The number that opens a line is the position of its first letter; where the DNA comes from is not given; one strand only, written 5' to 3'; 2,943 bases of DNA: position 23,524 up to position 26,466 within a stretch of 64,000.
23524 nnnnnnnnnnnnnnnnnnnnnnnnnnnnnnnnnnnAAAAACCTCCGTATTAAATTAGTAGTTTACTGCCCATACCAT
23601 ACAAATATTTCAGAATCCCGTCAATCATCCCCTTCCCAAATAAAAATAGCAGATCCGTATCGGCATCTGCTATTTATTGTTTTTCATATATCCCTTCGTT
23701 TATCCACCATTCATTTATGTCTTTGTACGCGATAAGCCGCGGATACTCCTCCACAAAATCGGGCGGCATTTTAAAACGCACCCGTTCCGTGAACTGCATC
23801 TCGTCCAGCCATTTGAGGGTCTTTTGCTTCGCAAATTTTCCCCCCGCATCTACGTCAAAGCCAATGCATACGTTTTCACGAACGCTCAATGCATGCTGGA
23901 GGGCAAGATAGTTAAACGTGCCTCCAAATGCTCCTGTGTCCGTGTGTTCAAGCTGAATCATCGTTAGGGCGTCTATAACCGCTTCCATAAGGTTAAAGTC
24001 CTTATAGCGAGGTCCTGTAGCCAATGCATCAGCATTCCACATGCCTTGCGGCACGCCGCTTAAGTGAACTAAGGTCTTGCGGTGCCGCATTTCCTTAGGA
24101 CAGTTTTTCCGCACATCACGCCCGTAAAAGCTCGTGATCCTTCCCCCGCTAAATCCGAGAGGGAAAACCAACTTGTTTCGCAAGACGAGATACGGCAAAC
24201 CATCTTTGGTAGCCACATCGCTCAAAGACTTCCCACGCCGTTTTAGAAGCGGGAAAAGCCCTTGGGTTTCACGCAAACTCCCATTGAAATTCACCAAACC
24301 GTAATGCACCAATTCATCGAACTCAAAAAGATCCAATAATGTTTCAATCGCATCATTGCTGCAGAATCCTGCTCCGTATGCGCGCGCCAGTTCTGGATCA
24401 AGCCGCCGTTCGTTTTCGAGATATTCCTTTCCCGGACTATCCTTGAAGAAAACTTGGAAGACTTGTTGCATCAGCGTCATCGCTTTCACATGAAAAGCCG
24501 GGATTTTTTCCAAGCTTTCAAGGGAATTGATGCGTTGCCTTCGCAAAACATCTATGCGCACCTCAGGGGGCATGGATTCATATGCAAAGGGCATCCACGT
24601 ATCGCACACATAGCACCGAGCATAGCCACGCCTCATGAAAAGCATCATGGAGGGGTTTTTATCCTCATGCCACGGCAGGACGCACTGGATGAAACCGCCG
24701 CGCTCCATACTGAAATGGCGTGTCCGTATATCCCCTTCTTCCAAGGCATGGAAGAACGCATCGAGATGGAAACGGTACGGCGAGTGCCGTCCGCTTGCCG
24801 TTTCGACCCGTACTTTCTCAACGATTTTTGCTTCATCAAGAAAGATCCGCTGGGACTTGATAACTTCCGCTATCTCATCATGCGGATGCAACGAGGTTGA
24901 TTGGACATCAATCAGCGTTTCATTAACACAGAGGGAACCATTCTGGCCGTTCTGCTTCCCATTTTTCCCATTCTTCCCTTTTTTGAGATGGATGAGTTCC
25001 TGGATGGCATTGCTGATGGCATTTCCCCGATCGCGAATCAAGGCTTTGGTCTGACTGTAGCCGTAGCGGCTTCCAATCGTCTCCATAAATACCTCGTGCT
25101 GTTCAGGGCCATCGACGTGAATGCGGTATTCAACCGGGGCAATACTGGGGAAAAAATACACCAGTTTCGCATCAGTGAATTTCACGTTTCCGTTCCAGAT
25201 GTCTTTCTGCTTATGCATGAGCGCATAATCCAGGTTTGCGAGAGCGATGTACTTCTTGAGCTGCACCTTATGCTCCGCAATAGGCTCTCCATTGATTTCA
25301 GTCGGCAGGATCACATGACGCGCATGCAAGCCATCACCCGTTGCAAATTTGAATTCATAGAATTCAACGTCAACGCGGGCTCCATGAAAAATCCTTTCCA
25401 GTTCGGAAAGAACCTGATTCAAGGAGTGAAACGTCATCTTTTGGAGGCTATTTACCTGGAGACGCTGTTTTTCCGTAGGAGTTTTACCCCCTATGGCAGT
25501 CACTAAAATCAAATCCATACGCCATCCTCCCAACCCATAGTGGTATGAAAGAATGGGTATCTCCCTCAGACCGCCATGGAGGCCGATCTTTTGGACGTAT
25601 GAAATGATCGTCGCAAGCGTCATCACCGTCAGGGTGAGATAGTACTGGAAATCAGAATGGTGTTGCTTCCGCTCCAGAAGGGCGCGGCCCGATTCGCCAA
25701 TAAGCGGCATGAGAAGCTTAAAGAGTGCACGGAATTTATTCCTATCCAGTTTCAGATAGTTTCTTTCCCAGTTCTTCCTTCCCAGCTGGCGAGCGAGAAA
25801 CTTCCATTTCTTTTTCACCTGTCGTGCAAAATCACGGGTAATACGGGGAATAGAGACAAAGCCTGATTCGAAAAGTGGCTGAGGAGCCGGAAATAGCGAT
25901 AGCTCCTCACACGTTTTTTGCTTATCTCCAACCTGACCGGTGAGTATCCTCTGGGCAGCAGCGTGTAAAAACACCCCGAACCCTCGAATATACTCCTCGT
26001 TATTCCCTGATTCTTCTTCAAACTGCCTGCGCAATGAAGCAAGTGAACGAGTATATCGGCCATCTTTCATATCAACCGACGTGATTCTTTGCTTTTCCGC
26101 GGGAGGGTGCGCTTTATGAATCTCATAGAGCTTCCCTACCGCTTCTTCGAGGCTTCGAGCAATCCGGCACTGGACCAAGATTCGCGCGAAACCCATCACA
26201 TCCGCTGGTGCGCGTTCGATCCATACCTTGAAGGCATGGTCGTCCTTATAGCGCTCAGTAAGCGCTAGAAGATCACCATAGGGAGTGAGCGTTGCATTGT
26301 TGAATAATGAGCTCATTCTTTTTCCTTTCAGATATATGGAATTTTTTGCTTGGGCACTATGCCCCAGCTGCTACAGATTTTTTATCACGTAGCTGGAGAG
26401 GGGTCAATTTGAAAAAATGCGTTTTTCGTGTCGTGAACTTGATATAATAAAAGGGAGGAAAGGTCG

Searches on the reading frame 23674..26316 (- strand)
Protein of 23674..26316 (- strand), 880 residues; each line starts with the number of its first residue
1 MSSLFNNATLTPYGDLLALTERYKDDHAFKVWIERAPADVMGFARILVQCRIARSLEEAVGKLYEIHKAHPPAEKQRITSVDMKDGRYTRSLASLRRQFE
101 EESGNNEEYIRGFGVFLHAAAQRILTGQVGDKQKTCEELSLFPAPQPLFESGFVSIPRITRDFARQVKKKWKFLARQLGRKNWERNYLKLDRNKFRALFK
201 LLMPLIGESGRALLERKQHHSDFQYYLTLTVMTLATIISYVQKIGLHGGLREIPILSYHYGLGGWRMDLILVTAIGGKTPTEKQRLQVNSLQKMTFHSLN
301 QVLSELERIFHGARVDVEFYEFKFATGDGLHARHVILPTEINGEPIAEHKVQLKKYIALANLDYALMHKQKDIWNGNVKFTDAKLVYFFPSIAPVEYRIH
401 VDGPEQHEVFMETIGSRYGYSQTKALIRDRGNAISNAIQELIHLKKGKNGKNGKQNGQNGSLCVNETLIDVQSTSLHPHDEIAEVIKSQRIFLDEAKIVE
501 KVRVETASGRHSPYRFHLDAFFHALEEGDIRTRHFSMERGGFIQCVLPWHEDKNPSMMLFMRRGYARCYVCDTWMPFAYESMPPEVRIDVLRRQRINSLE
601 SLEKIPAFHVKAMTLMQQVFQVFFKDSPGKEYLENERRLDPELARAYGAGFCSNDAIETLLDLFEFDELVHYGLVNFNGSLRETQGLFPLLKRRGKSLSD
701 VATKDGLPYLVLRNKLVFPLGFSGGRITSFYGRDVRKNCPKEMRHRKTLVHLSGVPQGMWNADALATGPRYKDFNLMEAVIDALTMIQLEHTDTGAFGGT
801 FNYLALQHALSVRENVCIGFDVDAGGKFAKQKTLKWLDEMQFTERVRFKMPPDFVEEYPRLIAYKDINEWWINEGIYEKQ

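Call 3: search_protein_families(library=pfam, proteins=[window:23674-26316:-], max_evalue=0.1)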
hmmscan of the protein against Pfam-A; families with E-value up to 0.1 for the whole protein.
window:23674-26316:- (880 aa): 3 families
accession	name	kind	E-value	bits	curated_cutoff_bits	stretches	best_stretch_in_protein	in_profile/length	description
PF13155.12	Toprim_2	-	8.9e-06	26.4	22.1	1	776-849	2-77/88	Toprim-like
PF08275.17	DNAG_N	-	0.0029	18.1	26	0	629-740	14-103/128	DNA primase catalytic core, N-terminal domain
PF01807.25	Zn_ribbon_DnaG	-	0.017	15.4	24.9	1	545-572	34-61/98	CHC2 zinc finger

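Call 4: search_protein_families(library=ncbifam, proteins=[window:23674-26316:-], max_evalue=0.1)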
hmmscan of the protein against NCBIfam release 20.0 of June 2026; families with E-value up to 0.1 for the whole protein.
window:23674-26316:- (880 aa): 1 family
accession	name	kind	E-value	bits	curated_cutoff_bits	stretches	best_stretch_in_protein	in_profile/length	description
TIGR01391.1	dnaG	equivalog_domain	2.8e-10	39.6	283.6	1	610-846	113-332/414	DNA primase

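Call 67: search_protein_families(library=phrogs, proteins=[window:23674-26316:-], max_evalue=0.001)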
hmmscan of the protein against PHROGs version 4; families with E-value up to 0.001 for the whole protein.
window:23674-26316:- (880 aa): 2 families
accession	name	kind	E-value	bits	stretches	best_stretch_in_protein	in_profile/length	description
phrog_47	-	DNA, RNA and nucleotide metabolism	9.5e-11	41.9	1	540-875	48-326/947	DNA primase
phrog_6444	-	DNA, RNA and nucleotide metabolism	2.5e-06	27.6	0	704-849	192-339/577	DNA primase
